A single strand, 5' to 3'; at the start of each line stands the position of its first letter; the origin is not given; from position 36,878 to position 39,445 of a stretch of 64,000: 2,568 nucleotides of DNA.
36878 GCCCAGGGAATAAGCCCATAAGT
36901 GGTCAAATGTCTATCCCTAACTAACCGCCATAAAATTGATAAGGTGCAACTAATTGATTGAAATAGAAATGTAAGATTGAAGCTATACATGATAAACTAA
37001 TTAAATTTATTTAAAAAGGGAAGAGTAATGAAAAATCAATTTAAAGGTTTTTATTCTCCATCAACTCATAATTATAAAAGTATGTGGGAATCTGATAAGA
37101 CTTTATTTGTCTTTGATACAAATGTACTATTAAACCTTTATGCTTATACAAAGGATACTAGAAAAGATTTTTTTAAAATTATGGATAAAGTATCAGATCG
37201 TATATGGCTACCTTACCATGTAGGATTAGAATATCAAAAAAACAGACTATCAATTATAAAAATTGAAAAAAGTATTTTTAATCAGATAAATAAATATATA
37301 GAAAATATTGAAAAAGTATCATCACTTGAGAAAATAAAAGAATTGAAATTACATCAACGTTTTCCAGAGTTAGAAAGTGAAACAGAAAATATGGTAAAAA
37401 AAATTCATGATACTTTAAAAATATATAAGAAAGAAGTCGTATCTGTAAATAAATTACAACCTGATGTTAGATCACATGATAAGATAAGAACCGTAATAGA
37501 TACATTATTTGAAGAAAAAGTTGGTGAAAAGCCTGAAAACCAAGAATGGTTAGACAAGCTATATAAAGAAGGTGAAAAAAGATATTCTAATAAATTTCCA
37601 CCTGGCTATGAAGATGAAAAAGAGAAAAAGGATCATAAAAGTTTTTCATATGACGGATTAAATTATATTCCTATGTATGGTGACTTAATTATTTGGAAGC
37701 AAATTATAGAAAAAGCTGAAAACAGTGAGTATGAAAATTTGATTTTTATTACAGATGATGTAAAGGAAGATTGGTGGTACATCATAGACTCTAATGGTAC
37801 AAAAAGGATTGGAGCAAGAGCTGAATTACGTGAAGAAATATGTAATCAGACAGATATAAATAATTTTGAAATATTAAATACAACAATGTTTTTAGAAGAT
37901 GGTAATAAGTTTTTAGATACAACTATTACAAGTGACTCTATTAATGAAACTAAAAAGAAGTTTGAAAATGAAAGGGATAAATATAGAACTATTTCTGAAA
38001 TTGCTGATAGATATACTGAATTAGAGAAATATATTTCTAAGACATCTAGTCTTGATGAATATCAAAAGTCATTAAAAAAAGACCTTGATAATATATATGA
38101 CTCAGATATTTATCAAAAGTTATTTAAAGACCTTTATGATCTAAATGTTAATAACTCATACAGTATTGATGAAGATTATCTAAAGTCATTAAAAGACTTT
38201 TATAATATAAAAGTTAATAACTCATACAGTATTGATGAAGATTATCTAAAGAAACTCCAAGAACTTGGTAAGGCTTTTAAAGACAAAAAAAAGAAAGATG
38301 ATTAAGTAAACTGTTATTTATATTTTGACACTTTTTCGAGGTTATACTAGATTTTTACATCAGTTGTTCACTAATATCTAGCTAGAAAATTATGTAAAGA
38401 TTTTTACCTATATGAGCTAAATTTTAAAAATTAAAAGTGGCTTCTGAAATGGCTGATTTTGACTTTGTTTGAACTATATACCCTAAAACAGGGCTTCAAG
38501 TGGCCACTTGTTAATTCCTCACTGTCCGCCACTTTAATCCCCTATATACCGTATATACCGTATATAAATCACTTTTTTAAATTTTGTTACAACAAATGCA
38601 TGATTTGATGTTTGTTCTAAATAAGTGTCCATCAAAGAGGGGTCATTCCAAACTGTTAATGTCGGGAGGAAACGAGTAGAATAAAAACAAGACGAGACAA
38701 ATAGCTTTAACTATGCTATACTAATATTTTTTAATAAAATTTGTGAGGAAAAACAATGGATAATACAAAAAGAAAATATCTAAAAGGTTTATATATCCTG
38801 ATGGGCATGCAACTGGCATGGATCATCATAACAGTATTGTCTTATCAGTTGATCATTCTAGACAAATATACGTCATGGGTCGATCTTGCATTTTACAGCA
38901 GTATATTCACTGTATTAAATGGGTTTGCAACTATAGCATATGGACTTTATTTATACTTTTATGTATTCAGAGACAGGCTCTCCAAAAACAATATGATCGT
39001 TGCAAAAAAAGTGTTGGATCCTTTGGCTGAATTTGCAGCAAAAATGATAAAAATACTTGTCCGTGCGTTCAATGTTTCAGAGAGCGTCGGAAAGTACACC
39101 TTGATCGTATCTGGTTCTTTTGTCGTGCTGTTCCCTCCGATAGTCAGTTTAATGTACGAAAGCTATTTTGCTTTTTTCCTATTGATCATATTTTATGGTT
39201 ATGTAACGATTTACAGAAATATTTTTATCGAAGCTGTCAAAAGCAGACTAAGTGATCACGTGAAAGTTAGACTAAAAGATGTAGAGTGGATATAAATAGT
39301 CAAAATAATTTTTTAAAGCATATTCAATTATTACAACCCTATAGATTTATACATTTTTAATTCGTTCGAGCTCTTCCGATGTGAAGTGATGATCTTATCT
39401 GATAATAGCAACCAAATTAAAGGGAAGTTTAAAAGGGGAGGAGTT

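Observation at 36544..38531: Integrase-less 2-kb AT-rich islet at tRNA-Ser(GCU), bounded by a duplicated tRNA 3' end, with one PIN-like nuclease as cargo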

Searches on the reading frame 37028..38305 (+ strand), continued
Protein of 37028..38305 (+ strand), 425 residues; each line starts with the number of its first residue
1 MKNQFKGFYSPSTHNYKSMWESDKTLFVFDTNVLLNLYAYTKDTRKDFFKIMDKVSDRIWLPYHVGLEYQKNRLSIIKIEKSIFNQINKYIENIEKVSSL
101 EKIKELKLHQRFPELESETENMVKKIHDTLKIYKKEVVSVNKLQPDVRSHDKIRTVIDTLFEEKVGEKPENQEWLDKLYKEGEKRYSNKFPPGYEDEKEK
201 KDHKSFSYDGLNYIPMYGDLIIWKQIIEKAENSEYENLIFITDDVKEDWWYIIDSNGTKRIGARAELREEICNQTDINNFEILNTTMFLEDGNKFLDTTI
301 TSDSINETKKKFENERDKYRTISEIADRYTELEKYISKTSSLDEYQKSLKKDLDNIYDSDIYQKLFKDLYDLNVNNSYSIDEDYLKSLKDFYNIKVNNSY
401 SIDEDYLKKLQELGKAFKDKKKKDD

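Call 71: search_dna_similar(query=window:37028-38305:+, collection=plasmids, mode=protein, max_rows=60, rows=spread)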
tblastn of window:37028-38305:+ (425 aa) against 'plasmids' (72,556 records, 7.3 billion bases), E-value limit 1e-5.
Records with a match: 69; places in all: 70; records where one place covers at least 80% of the query: 9.
Best place of each record, by identity: <60% 69.
By first word of the organism name: Apilactobacillus 16; Bacillus 8; Rhodococcus 4; Priestia 3; Lactococcus 3; Klebsiella 2; Acinetobacter 2; Pantoea 2; Escherichia 2; Psychrobacter 1; and 26 more.
By predicted mobility (MOB-suite, as given by PLSDB): non-mobilizable 45; mobilizable 15; conjugative 9.
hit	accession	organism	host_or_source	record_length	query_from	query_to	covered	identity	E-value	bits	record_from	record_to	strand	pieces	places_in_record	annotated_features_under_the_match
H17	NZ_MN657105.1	Psychrobacter sp.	-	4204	1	365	86%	37.6%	1e-73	257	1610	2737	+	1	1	PIN-like domain-containing protein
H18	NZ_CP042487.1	Klebsiella pneumoniae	Homo sapiens,Whole organism,clinical ...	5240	1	314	74%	40.3%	6e-69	244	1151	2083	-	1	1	PIN-like domain-containing protein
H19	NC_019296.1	Rahnella sp. WMR114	Allium ampeloprasum,host root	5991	1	310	68%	43.2%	1e-58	253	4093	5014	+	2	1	PIN-like domain-containing protein (x2)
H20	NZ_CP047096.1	Rossellomorea marisflavi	cell culture,soil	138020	1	355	84%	34.8%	4e-42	166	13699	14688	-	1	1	PIN-like domain-containing protein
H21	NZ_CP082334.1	Exiguobacterium acetylicum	water,Urban freshwater pond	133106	5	352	82%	33.2%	4e-30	158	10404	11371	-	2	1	PIN-like domain-containing protein | hypothetical protein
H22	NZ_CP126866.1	Enterobacter hormaechei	Dog,isolated bacterial culture,central ...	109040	1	307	72%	37.3%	8e-51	191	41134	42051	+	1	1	PIN-like domain-containing protein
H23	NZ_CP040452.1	Halomonas sp. PA16-9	-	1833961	25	390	85%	30.2%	3e-24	138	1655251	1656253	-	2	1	none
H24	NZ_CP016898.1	Acinetobacter soli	cell,soil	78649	1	295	69%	36.4%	6e-47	180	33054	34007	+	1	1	PIN-like domain-containing protein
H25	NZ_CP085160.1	Pseudosulfitobacter sp. DSM 107133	cell culture,Seawater from the North ...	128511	1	340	80%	31.4%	3e-38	155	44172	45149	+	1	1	PIN-like domain-containing protein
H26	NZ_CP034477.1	Pantoea agglomerans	food,leaf from rome apple cultivar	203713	3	302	71%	34.9%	3e-49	187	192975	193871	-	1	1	PIN-like domain-containing protein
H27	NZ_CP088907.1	Rhodococcus qingshengii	cell culture,forest soil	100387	8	383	88%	27.6%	6e-27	121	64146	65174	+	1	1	PIN-like domain-containing protein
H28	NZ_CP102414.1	Ruegeria sp. YS9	seaweed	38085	1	342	80%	30.2%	1e-35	147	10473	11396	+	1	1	PIN-like domain-containing protein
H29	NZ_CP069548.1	Escherichia coli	Homo sapiens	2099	1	306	72%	32.9%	4e-40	158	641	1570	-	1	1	PIN-like domain-containing protein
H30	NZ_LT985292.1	Escherichia coli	-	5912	1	306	72%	32.9%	1e-39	158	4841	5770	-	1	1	PIN-like domain-containing protein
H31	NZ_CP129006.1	Bacillus cereus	cattle,Isolated from the spleen of ...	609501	1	337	79%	29.7%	5e-28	124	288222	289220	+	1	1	PIN-like domain-containing protein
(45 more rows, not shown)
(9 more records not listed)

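Call 83: search_protein_representatives(protein=window:37028-38302:+)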
Query: 425 residues. Proteins with E-value up to 0.001 (for the whole library): 7008; up to 1e-10: 5381; up to 1e-30: 1945. The best 150 are listed.
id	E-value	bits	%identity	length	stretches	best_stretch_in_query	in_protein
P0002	3.9e-119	414.7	55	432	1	1-378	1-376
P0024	1.8e-107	376.3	58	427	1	1-313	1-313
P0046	1.1e-96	340.7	43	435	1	1-411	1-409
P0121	1.3e-93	330.6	49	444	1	2-337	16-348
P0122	1.6e-90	320.5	50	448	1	1-307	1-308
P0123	2.2e-87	310.1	47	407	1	1-322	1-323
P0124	4.4e-87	309.1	48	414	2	1-316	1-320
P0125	4.6e-86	305.8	48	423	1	1-326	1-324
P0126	7.0e-86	305.2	49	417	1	1-310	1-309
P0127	7.9e-86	305.0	43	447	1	1-397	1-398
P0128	2.6e-81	290.1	47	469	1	1-311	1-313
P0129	1.3e-80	287.8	46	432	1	1-328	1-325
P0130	2.7e-78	280.2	43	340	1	30-357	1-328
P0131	3.7e-78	279.7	43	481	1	1-313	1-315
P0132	6.9e-78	278.8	41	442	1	1-405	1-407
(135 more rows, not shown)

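Call 90: search_solved_structures(query=A1, max_evalue=1)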
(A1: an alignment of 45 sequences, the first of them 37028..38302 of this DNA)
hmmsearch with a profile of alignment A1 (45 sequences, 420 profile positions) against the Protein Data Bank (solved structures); distinct sequences matched with E-value up to 1: 0.

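Call 94: fold_search(model_id=the predicted structure, library=viral)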
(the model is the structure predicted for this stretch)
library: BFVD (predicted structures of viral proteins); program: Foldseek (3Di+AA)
matches with E <= 10: 110; with E <= 0.001: 0
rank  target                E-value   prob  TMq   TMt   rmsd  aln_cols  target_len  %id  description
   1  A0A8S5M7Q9            1.1e-02  0.98  0.27  0.30  11.6       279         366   14  PIN like domain [Siphoviridae sp. ctPAi1]
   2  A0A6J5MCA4            6.8e-01  0.08  0.16  0.07  34.4       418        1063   11  Uncharacterized protein [uncultured Caudovirales phage]
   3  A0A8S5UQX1            7.9e-01  0.04  0.15  0.08  28.5       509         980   12  Secretion activator protein, putative, Secretion activator, Porphyromonas gingivalis.3A [Podoviridae sp. ctQyH19]
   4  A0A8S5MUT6            1.2e+00  0.06  0.16  0.13  24.1       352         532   11  Uncharacterized protein [Myoviridae sp. ctxZR60]
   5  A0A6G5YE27            1.2e+00  0.16  0.20  0.09  20.4       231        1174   10  (no name in the UniProt tables at hand)
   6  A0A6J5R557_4          1.3e+00  0.04  0.12  0.06  26.7       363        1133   12  Uncharacterized protein [uncultured Caudovirales phage]
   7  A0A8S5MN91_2          1.4e+00  0.07  0.12  0.06  17.6       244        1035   13  Uncharacterized protein [Myoviridae sp. ctI7W9]
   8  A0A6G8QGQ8            1.4e+00  0.04  0.12  0.06  26.9       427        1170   14  (no name in the UniProt tables at hand)
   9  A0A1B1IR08            1.6e+00  0.10  0.11  0.28  11.4       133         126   14  (no name in the UniProt tables at hand)
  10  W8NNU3                2.1e+00  0.09  0.09  0.22   7.5        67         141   12  RuvC-like resolvase [Microbacterium phage vB_MoxS-ISF9]
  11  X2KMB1                2.1e+00  0.06  0.14  0.09  21.0       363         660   10  Tape measure domain protein [Enterococcus phage AUEF3]
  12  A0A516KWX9            2.1e+00  0.02  0.07  0.10  26.8       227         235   11  (no name in the UniProt tables at hand)
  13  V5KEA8                2.3e+00  0.01  0.09  0.04  38.8       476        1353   12  Uncharacterized protein [uncultured virus]
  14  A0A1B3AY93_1          2.7e+00  0.05  0.17  0.06  37.4       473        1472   10  Tape measure protein [Gordonia phage Bantam]
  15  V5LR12                2.7e+00  0.04  0.09  0.16  19.0       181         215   16  (no name in the UniProt tables at hand)
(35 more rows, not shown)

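Call 95: search_protein_families(library=padloc, proteins=[L085:10206-10952:-, L085:10992-13163:-, L085:13248-14174:-, L085:14221-16284:-, L085:16281-17219:-, L094:10141-11628:+, L094:9393-9971:+, L092:9151-10740:-, L092:11410-13680:-, L081:9365-10204:+], max_evalue=0.001)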
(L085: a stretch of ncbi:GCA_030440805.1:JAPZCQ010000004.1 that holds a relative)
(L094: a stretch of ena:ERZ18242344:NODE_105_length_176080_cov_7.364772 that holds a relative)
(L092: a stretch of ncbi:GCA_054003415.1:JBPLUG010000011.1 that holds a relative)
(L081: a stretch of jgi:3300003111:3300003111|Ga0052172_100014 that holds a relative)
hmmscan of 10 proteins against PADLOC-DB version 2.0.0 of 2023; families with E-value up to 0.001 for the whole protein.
L085:10206-10952:- (248 aa): 0 families

L085:10992-13163:- (723 aa): 0 families

L085:13248-14174:- (308 aa): 0 families

L085:14221-16284:- (687 aa): 0 families

L085:16281-17219:- (312 aa): 0 families

L094:10141-11628:+ (495 aa): 45 families (the best 25 are shown)
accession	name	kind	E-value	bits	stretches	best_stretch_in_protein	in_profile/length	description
PDLC04135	mad3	-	3.1e-44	150.1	4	110-188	262-345/374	mads_3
PDLC04140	mad8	-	5e-17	60.4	2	105-209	159-278/314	mads_8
PDLC02980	AriA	-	4.6e-13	47.8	2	108-172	234-304/304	-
PDLC00290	PtuA1|PtuA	-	1.1e-10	39.5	1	21-57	14-50/414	AAA ATPase domain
PDLC00279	PtuA1|PtuA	-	4.3e-10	37.3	1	2-101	2-91/416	AAA ATPase domain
PDLC02979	AriA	-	2.3e-09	35.5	1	13-290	14-231/373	-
PDLC00269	PtuA1|PtuA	-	5.7e-09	33.7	1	25-55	22-57/446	AAA ATPase domain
PDLC00277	PtuA1|PtuA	-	6.7e-09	33.5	1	20-62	13-55/423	AAA ATPase domain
PDLC00271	PtuA1|PtuA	-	1.4e-08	32.7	1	20-51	13-44/421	AAA ATPase domain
PDLC00298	PtuA1|PtuA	-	1.7e-08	32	1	20-57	13-50/423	AAA ATPase domain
PDLC02335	AbiLi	-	1.7e-08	31.9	0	33-50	79-96/326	AbiLi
PDLC00280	PtuA1|PtuA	-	2.3e-08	31.5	0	22-57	17-52/445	AAA ATPase domain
PDLC00311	PtuA1|PtuA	-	2.4e-08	31.4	1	20-52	13-45/455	AAA ATPase domain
PDLC00092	GajA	-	2.6e-08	30.8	0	131-190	313-374/604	AAA ATPase domain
PDLC00278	PtuA1|PtuA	-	4.5e-08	30.8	0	21-50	14-43/436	AAA ATPase domain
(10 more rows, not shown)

L094:9393-9971:+ (192 aa): 0 families

L092:9151-10740:- (529 aa): 1 family
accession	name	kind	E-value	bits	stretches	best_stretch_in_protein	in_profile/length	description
PDLC04725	PDC-M60B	-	0.00064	17.6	0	260-316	40-99/158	-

L092:11410-13680:- (756 aa): 1 family
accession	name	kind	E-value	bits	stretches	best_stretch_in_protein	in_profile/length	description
PDLC04783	PDC-M72A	-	1.8e-13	48.5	1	338-447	266-372/392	-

L081:9365-10204:+ (279 aa): 0 families

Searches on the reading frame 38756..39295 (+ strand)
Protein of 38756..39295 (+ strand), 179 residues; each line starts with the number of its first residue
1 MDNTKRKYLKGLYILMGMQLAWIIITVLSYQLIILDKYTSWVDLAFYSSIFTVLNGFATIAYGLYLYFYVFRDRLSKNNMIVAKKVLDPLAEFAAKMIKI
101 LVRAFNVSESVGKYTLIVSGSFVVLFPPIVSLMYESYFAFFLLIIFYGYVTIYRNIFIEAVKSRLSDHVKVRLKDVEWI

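Call 7: search_protein_families(library=pfam, proteins=[window:38756-39295:+], max_evalue=1)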
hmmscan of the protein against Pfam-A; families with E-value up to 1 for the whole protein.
window:38756-39295:+ (179 aa): 0 families

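Call 8: search_protein_families(library=padloc, proteins=[window:38756-39295:+], max_evalue=1)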
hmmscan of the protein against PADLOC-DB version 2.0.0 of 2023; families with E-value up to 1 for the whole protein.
window:38756-39295:+ (179 aa): 0 families

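Call 9: search_protein_families(library=ncbifam, proteins=[window:38756-39295:+], max_evalue=1)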
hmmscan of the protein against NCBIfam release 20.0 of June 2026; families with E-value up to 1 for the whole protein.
window:38756-39295:+ (179 aa): 2 families
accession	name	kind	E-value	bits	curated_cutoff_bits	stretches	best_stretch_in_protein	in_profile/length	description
NF058605.1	epi_export_YydJ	equivalog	0.031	14.1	270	1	14-169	11-151/238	YydJ family epipeptide exporter permease subunit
NF006901.0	PRK09392.1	equivalog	0.17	11.2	211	1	113-153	22-62/236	transcriptional activator FtrB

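Call 22: search_protein_families(library=phrogs, proteins=[window:38756-39295:+], max_evalue=0.1)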
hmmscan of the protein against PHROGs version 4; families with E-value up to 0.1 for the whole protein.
window:38756-39295:+ (179 aa): 0 families

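Call 97: find_homologous_proteins(query=window:38756-39295:+, max_evalue=0.001)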
Query window:38756-39295:+ (179 aa): 2 proteins with E <= 0.001 among 66 candidates.
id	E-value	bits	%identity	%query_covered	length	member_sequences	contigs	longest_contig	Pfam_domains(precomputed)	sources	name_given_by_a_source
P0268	5.7e-107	373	100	100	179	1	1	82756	-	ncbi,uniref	ncbi:MAG TPA: hypothetical protein VIM88_02995 [Sulfurovum sp.]|uniref:hypothetical protein n=1 Tax=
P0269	1.5e-93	329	89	100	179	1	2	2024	-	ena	-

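Call 98: find_encoding_contigs(protein=P0269, flank=5000, max_places=4)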
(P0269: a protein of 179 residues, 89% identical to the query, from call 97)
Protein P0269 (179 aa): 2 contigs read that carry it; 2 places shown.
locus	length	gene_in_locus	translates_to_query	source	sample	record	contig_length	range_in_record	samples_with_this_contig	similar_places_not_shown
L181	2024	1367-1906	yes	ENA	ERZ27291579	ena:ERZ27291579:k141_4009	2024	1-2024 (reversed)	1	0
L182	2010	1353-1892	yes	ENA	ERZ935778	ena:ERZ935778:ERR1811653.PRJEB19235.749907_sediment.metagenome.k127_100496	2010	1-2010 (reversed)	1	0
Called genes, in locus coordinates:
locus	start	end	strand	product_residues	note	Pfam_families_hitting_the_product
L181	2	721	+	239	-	?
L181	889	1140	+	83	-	PF14279:HNH_5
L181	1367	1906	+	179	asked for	-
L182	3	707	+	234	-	?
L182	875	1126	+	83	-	PF14279:HNH_5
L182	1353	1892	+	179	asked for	-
